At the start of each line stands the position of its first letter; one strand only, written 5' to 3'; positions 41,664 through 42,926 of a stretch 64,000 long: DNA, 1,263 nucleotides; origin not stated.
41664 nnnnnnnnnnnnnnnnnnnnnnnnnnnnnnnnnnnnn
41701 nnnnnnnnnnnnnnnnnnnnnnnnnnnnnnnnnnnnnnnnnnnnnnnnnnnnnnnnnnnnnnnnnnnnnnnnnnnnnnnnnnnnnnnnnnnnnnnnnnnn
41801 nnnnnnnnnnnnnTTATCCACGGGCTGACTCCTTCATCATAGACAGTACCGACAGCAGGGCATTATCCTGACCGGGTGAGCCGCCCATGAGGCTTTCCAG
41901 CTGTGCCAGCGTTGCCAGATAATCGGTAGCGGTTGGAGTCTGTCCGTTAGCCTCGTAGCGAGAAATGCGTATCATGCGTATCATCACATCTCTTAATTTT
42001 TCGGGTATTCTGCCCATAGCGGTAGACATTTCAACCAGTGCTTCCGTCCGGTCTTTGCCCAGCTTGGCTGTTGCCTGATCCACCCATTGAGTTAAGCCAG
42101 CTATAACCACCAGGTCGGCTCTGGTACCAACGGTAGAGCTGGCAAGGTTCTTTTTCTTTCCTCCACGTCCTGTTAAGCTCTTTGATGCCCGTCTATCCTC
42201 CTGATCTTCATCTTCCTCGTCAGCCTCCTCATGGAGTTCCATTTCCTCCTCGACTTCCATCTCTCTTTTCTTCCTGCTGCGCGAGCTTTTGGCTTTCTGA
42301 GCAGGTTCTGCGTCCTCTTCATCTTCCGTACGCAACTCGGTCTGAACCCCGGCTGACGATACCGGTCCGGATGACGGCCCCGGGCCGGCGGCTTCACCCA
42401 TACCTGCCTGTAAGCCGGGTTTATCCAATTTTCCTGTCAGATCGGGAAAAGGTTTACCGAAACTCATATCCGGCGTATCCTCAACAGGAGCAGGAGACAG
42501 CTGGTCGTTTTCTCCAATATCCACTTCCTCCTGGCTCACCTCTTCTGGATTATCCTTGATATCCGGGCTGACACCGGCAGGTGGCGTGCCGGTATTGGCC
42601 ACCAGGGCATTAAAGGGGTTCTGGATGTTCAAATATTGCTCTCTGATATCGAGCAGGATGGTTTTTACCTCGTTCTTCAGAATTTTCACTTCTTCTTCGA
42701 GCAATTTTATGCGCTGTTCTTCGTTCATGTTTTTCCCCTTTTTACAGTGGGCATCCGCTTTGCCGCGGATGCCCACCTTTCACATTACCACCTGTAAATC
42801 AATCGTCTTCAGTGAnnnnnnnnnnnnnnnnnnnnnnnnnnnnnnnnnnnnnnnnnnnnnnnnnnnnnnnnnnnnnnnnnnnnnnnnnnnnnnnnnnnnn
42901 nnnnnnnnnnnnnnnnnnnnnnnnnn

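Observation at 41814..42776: Coiled-coil/acidic protein occupying the arlCDE/arlX slot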

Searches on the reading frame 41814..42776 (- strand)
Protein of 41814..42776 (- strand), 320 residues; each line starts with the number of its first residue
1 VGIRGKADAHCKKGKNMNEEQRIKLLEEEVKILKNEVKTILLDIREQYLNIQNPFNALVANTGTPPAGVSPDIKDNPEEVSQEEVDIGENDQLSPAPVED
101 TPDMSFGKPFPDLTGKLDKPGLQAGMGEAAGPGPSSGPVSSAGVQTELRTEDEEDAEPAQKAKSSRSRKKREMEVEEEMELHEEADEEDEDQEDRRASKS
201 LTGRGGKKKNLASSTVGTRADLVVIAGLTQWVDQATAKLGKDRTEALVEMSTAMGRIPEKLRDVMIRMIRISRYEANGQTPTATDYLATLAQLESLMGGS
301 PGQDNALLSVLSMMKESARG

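Call 3: search_protein_families(library=pfam, proteins=[window:41814-42776:-], max_evalue=1)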
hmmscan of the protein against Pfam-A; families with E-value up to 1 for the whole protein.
window:41814-42776:- (320 aa): 3 families
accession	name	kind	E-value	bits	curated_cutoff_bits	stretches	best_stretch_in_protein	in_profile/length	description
PF05558.17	DREPP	-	0.0015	19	23.2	1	130-198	110-184/206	DREPP plasma membrane polypeptide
PF05285.17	SDA1_dom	-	0.02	15.8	27.8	1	151-241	17-105/151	SDA1, conserved domain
PF09739.14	MCM_bind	-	0.28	10.1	25.6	1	151-208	112-171/577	Mini-chromosome maintenance replisome factor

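Call 4: search_protein_families(library=ncbifam, proteins=[window:41814-42776:-], max_evalue=1)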
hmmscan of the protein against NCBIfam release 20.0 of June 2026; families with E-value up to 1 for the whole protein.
window:41814-42776:- (320 aa): 0 families

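Call 5: find_homologous_proteins(query=window:41814-42776:-, max_evalue=0.001)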
Query window:41814-42776:- (320 aa): 131 proteins with E <= 0.001 among 8000 candidates; the best 120 are listed.
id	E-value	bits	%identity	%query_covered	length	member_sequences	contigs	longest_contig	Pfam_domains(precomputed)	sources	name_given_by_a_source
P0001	7.7e-200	681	100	100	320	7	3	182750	-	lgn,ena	-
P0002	7.0e-157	540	80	100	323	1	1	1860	-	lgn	-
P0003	1.2e-101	358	60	97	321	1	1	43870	-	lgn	-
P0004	1.4e-101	358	61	97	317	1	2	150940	-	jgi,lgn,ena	-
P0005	5.0e-101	356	61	97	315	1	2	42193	-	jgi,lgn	jgi:hypothetical protein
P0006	4.6e-98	347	60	97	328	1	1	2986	-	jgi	jgi:hypothetical protein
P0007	4.2e-95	337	58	95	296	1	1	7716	-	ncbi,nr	ncbi:MAG: hypothetical protein NTZ34_10380 [Chloroflexi bacterium]|nr:hypothetical protein [Chlorofl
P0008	2.2e-94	334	61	95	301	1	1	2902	-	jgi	jgi:hypothetical protein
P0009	2.6e-94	334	57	95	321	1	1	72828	-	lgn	-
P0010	4.1e-94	334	59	95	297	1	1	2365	-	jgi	-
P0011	4.6e-94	333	60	95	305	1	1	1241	-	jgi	-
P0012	4.9e-94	333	60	95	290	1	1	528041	-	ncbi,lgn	-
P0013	1.5e-93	332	58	97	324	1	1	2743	-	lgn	-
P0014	1.7e-93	332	58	100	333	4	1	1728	-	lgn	-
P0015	1.4e-92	329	58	95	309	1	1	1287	-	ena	-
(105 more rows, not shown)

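Call 9: search_protein_families(library=pfam, alignment_id=A1, max_evalue=1)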
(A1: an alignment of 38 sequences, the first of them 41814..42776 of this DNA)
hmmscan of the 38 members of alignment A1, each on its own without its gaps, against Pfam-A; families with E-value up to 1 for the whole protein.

A. member 1, window:41814-42776:- (320 aa): 3 families
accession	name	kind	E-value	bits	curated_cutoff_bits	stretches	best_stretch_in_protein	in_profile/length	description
PF05558.17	DREPP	-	0.0015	19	23.2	1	130-198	110-184/206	DREPP plasma membrane polypeptide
PF05285.17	SDA1_dom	-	0.02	15.8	27.8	1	151-241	17-105/151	SDA1, conserved domain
PF09739.14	MCM_bind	-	0.28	10.1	25.6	1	151-208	112-171/577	Mini-chromosome maintenance replisome factor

B. families by the number of members that match (of 38 scanned): 26 families (the first 25 are shown)
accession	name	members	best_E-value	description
PF03978.18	Borrelia_REV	4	0.051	Borrelia burgdorferi REV protein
PF06698.16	DUF1192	4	0.066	Protein of unknown function (DUF1192)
PF00428.24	Ribosomal_60s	3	0.016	60s Acidic ribosomal protein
PF14812.11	PBP1_TM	2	0.0019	Transmembrane domain of transglycosylase PBP1 at N-terminal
PF05793.18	TFIIF_alpha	2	0.015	Transcription initiation factor IIF, alpha subunit (TFIIF-alpha)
PF10498.14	IFT57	2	0.018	Intra-flagellar transport protein 57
PF03286.19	Pox_Ag35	2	0.025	Pox virus Ag35 surface protein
PF09739.14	MCM_bind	2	0.048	Mini-chromosome maintenance replisome factor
PF05558.17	DREPP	1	0.0015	DREPP plasma membrane polypeptide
PF05285.17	SDA1_dom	1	0.02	SDA1, conserved domain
PF16752.10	TBCC_N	1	0.031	Tubulin-specific chaperone C N-terminal domain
PF06818.20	Fez1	1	0.051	Fez1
PF09073.15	BUD22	1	0.052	BUD22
PF09751.14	Es2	1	0.053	Nuclear protein Es2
PF18844.6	baeRF_family2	1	0.065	Bacterial archaeo-eukaryotic release factor family 2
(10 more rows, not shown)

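Call 10: search_solved_structures(query=A1, max_evalue=10, show_alignments=3)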
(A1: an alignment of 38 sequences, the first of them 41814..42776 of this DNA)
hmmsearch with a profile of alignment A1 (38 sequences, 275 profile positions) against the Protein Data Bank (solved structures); distinct sequences matched with E-value up to 10: 1.
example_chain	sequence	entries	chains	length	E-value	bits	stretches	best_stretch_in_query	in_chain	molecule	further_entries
7o4h_A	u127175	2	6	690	4.3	10.5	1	76-179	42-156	cGMP-gated cation channel alpha-1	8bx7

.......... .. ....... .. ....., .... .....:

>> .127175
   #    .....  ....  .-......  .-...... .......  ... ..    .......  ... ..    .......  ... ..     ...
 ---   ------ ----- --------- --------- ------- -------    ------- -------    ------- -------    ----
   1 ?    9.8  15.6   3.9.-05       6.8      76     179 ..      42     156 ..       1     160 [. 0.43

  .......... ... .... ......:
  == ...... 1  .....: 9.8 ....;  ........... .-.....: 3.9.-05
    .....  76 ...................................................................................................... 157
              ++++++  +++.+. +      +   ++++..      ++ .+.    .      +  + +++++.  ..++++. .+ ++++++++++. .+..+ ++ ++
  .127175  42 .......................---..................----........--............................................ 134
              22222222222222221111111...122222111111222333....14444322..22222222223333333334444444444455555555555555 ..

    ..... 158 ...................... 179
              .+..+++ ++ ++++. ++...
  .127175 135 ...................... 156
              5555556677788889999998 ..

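Call 13: predict_structure(alignment_id=A1)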
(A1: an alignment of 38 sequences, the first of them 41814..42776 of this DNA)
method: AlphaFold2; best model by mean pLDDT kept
length: 320 residues; sequences in the alignment: 38
mean_pLDDT: 60.7   pTM: 0.34
mean pLDDT of the five models: 60.7, 58.0, 56.8, 54.8, 54.2
residues with pLDDT >= 90: 24; 70-90: 80; 50-70: 76; < 50: 140
segments of 3 or more residues with pLDDT < 50: 62-95, 97-107, 112-124, 128-131, 135-137, 139-157, 176-214, 317-320
pLDDT, mean of each block of 10 residues (from residue 1): 51 59 86 90 85 64 44 43 44 46 48 47 47 49 44 48 53 47 43 40 42 52 82 88 92 87 89 67 80 74 60 51
secondary structure, 60 per line:
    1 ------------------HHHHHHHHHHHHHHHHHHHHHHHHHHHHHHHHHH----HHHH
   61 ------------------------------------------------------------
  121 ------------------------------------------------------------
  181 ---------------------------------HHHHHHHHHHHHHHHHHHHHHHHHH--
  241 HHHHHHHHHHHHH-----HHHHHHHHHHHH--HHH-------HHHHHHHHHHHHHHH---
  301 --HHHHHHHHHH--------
elements in order: H19-52 H57-60 H214-238 H241-253 H259-270 H283-297 H303-312

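Call 20: fold_search(model_id=the predicted structure, library=pdb)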
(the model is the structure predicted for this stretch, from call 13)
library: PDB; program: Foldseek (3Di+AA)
matches with E <= 10: 123; with E <= 0.001: 0
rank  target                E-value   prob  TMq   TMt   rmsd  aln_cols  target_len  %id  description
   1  9m08_C                5.1e-01  0.47  0.16  0.27   9.8       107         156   14  Structure of outer membrane lipoprotein QseG and histidine kinase QseE complex (released 2025-11-19)
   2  2awc                  7.7e-01  0.12  0.09  0.18  14.7       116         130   12  deoxy-DcrH-Hr (released 2006-08-15)
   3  7khr_B                1.4e+00  0.20  0.11  0.06  13.4        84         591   17  Cryo-EM structure of bafilomycin A1-bound intact V-ATPase from bovine brain (released 2021-03-17)
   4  6iuh_A                1.4e+00  0.20  0.16  0.28  10.3       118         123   11  Crystal structure of GIT1 PBD domain in complex with Liprin-alpha2 (released 2019-02-20)
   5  8s05_A                1.9e+00  0.15  0.12  0.10  11.5        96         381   11  ArnAB complex an archaeal ortholog of the Sec23/24 core motif (released 2025-10-29)
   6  9rgw_B                2.2e+00  0.28  0.16  0.42  12.4       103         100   18  X-ray crystal structure of a de novo designed single-chain antiparallel 3-helix coiled-coil bundle, sc-apCC3-CW2 (released 2025-09-03)
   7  8yuf_A                2.2e+00  0.11  0.14  0.25  12.3       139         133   12  Crystal structure of HEPN (Q64A) toxin (released 2025-04-02)
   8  2jx0_MODEL_1_A        2.2e+00  0.09  0.13  0.23  15.8       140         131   11  The paxillin-binding domain (PBD) of G Protein Coupled Receptor (GPCR)-kinase (GRK) interacting protein 1 (GIT (released 2008-04-29)
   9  8gxl_A                2.3e+00  0.12  0.12  0.26  10.8       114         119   11  HUMAN SUGP1 433-577 (released 2022-12-14)
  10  8yuf_B                2.3e+00  0.11  0.14  0.25  12.3       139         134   12  Crystal structure of HEPN (Q64A) toxin (released 2025-04-02)
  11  1fft_C                2.4e+00  0.08  0.12  0.17  14.6       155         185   13  The structure of ubiquinol oxidase from Escherichia coli (released 2000-10-18)
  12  2qva_A                2.4e+00  0.05  0.09  0.14  18.7       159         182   12  Crystal structure of Drosophila melanogaster Translin protein (released 2008-08-05)
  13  9a4v_A                2.6e+00  0.08  0.12  0.07  13.1       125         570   14  Integrative model of PT1-ODO2 by crosslinking MS and deep learning (released 2024-09-18)
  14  8xdj_C                2.9e+00  0.13  0.15  0.28  12.0       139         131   10  Crystal structure of AMPylated HEPN toxin (released 2024-12-18)
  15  3gm1_B                2.9e+00  0.11  0.15  0.25  12.5       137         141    6  Crystal Structure of the Focal Adhesion Targeting (FAT) Domain of Pyk2 in Complex with Paxillin LD4 Motif-Derived Pept (released 2009-05-05)
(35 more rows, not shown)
